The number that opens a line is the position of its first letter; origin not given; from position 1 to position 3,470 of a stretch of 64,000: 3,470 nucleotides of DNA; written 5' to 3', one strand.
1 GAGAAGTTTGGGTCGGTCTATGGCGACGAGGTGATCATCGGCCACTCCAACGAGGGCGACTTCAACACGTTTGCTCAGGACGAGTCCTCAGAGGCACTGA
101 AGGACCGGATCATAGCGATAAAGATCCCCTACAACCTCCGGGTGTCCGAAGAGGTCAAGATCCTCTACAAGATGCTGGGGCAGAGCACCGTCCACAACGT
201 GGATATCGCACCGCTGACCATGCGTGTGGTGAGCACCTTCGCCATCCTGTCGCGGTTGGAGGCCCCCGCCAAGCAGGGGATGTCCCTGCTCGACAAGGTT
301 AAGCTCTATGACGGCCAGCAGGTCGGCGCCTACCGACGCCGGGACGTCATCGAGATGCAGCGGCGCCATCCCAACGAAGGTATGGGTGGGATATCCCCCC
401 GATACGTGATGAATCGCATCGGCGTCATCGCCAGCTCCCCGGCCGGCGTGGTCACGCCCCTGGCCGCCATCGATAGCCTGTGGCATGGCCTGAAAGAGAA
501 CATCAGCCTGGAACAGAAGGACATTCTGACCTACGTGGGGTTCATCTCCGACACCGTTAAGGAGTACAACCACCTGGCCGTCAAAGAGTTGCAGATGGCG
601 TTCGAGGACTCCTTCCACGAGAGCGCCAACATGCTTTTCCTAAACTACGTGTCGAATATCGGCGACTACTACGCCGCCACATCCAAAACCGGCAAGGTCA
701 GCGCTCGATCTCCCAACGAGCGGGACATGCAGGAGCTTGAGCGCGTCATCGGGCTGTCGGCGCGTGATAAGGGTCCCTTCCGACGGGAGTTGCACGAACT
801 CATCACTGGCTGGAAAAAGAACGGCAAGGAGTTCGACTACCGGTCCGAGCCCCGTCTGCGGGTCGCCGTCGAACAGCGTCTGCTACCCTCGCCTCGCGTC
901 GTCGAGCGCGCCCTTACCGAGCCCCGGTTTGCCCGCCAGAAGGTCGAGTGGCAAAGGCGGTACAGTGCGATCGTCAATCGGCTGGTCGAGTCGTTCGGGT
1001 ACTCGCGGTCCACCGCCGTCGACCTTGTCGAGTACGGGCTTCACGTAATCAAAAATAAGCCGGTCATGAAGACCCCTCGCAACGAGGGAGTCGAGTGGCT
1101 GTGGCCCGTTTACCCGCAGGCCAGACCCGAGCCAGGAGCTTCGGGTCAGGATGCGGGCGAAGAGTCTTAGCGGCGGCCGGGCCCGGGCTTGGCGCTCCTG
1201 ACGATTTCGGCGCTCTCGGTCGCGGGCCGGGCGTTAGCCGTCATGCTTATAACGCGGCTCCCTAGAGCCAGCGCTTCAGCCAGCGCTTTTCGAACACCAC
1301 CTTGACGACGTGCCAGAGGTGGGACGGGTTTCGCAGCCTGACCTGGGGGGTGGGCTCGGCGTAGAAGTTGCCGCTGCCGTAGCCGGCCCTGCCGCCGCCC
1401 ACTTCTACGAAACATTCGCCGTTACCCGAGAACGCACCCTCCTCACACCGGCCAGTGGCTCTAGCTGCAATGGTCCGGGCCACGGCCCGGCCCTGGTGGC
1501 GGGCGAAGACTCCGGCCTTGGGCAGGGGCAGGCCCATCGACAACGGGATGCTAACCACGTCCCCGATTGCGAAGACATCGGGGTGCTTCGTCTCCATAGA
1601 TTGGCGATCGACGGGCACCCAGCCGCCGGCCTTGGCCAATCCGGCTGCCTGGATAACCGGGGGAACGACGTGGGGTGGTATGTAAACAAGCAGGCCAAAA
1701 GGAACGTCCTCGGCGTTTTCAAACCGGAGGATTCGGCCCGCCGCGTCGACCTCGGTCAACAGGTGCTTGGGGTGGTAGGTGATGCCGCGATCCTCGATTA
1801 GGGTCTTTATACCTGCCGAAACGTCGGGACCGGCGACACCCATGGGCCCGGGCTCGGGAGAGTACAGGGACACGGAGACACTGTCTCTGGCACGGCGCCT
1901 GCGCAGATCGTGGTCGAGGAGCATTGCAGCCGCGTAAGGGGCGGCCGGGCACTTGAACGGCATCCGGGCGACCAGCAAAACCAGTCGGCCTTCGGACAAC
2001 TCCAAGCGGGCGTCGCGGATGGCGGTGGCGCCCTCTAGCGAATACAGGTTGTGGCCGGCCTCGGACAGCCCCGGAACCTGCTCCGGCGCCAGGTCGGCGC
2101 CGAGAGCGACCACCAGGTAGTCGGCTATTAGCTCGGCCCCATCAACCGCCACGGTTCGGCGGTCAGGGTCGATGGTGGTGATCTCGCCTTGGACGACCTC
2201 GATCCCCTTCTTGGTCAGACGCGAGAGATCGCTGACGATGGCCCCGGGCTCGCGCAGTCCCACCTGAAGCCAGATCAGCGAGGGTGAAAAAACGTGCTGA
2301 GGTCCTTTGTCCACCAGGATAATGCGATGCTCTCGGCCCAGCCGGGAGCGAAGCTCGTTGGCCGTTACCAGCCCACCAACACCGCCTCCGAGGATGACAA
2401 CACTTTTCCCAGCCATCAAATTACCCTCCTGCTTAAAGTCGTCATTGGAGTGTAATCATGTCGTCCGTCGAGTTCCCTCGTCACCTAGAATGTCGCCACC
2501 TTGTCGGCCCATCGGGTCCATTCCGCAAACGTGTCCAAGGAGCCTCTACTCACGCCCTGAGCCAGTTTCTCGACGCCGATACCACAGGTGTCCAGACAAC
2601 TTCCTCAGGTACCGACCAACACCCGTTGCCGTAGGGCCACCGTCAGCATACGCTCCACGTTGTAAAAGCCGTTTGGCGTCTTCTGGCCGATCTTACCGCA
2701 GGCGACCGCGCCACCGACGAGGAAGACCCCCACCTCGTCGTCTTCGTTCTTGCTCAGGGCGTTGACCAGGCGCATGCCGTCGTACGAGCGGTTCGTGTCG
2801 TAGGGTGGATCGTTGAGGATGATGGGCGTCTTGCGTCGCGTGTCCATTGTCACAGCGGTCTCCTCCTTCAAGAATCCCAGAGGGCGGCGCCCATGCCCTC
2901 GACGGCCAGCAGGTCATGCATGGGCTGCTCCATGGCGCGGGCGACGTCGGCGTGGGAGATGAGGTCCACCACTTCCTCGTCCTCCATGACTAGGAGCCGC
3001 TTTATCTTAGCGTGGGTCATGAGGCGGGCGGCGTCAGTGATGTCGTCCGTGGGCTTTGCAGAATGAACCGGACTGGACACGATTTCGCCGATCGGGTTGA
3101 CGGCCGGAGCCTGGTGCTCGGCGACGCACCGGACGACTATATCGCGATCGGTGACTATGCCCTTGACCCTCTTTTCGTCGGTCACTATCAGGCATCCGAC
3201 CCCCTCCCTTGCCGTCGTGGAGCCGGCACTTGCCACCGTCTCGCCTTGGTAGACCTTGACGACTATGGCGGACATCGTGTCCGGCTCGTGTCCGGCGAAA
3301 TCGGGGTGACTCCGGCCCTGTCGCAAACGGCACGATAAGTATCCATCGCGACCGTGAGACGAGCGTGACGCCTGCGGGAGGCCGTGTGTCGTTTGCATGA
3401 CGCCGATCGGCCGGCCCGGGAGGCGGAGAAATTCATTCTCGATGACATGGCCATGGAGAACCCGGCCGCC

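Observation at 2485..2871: DsrE-like gene with an in-frame TGA at the first Cys of its CxxC motif: candidate selenoprotein (UxxC)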

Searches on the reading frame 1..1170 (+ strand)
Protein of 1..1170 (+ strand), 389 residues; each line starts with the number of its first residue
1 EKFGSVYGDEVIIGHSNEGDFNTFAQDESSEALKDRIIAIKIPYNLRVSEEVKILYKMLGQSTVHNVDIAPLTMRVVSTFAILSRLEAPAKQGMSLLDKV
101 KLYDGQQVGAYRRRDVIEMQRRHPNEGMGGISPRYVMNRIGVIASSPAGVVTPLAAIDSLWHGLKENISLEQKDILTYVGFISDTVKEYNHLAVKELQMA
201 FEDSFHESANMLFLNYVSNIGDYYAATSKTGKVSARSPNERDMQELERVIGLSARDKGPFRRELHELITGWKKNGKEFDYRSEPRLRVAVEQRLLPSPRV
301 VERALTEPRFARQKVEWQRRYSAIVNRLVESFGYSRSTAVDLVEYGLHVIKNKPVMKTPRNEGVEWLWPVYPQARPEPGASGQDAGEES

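Call 62: search_protein_families(library=ncbifam, proteins=[window:1-1170:+], max_evalue=0.00001)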
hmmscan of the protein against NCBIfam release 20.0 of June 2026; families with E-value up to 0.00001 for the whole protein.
window:1-1170:+ (389 aa): 1 family
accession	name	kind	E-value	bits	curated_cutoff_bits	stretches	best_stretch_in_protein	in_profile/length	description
NF011999.0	PRK15455.1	equivalog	5.7e-37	127.6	576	1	1-351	288-642/644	PrkA family serine protein kinase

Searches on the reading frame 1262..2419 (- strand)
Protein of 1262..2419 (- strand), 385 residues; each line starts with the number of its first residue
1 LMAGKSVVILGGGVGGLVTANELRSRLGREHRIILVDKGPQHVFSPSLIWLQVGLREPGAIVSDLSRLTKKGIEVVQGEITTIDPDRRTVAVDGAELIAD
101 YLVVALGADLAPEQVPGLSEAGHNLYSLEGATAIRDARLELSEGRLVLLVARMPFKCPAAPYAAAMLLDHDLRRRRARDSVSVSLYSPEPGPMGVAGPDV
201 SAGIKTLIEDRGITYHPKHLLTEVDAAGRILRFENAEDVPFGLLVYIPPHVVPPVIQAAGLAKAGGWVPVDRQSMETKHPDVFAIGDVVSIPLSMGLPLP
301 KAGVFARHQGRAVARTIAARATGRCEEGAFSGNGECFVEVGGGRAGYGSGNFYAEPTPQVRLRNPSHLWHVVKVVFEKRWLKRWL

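Call 62: search_protein_families(library=ncbifam, proteins=[window:1262-2419:-], max_evalue=0.00001)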
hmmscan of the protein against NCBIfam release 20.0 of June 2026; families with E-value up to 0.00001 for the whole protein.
window:1262-2419:- (385 aa): 4 families
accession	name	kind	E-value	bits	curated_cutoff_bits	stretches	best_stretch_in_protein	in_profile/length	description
NF049943.1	SQR_III_seleno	exception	5.8e-63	213.2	525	1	5-357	1-352/406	type III sulfide quinone reductase, selenoprotein subtype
TIGR03169.1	Nterm_to_SelD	hypoth_equivalog_domain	8e-18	64.9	310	1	7-324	2-314/365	pyridine nucleotide-disulfide oxidoreductase family protein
NF042949.2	3PPDioc_HcaD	equivalog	4.2e-08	32.3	450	0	5-150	2-148/386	3-phenylpropionate/cinnamic acid dioxygenase ferredoxin--NAD(+) reductase subunit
TIGR03385.1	CoA_CoA_reduc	equivalog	6.5e-06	25.2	578.8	0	7-135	2-141/439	CoA-disulfide reductase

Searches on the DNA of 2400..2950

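Call 8: search_rna_families(source=window, start=2400, end=2950, threshold=evalue, max_evalue=10, show_alignments=3)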
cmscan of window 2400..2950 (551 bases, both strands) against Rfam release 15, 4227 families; matches with E-value up to 10: 3.
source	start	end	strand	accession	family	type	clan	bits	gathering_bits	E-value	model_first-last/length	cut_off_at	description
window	2715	2740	-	RF03831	mir-627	Gene; miRNA;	-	16.4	86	1.4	32-57/87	no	mir-627 microRNA precursor family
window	2426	2450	-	RF00572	SNORD66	Gene; snRNA; snoRNA; CD-box;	-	14.6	32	2.9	1-76/76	no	Small nucleolar RNA SNORD66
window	2818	2915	-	RF02209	WT1-AS_7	Gene; lncRNA;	-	8.6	50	3.8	204-294/294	no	WT1 antisense RNA conserved region 7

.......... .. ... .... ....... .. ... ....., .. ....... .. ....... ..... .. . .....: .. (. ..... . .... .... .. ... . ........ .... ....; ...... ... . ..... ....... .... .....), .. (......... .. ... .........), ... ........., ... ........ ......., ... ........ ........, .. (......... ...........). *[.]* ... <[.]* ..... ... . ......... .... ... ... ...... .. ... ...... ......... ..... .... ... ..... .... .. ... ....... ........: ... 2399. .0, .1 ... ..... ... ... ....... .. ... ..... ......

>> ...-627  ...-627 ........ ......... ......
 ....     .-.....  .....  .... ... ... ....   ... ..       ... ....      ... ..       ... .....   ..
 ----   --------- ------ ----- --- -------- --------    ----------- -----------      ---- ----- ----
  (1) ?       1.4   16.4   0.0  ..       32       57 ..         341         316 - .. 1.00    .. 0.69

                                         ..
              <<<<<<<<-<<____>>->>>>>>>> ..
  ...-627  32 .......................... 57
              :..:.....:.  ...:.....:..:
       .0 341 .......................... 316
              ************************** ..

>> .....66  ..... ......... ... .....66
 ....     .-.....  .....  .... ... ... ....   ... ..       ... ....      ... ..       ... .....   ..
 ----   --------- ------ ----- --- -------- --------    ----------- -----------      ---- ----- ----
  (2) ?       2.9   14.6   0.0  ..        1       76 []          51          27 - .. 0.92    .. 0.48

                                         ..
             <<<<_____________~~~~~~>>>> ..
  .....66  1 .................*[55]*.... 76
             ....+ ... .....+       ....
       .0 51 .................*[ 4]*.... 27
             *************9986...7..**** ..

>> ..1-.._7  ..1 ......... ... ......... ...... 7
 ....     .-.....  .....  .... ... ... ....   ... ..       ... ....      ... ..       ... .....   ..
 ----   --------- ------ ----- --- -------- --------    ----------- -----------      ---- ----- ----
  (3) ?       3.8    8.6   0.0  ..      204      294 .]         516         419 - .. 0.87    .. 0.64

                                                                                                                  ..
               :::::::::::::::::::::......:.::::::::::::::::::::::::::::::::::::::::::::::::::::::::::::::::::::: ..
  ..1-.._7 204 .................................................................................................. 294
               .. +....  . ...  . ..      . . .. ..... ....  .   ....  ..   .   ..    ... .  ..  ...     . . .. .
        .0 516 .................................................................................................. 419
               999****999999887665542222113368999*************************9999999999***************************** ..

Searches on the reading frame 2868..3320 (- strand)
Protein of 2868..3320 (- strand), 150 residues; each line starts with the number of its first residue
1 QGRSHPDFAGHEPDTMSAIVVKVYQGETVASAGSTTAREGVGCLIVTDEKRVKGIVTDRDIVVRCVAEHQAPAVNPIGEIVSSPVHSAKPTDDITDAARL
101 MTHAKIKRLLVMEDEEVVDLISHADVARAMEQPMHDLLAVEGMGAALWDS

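Call 62: search_protein_families(library=ncbifam, proteins=[window:2868-3320:-], max_evalue=0.00001)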
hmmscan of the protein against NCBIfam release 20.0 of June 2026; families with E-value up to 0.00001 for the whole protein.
window:2868-3320:- (150 aa): 3 families
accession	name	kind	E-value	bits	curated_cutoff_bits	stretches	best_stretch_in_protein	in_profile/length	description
NF041552.1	TF_PrdR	equivalog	6.5e-10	38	795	1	14-136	10-131/577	sigma-54 dependent transcriptional regulator PrdR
TIGR01302.1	IMP_dehydrog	equivalog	2.4e-07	30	481.5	1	25-133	95-203/450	IMP dehydrogenase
TIGR00393.1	kpsF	subfamily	5.6e-06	26.1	203.7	1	32-118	178-264/268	KpsF/GutQ family sugar-phosphate isomerase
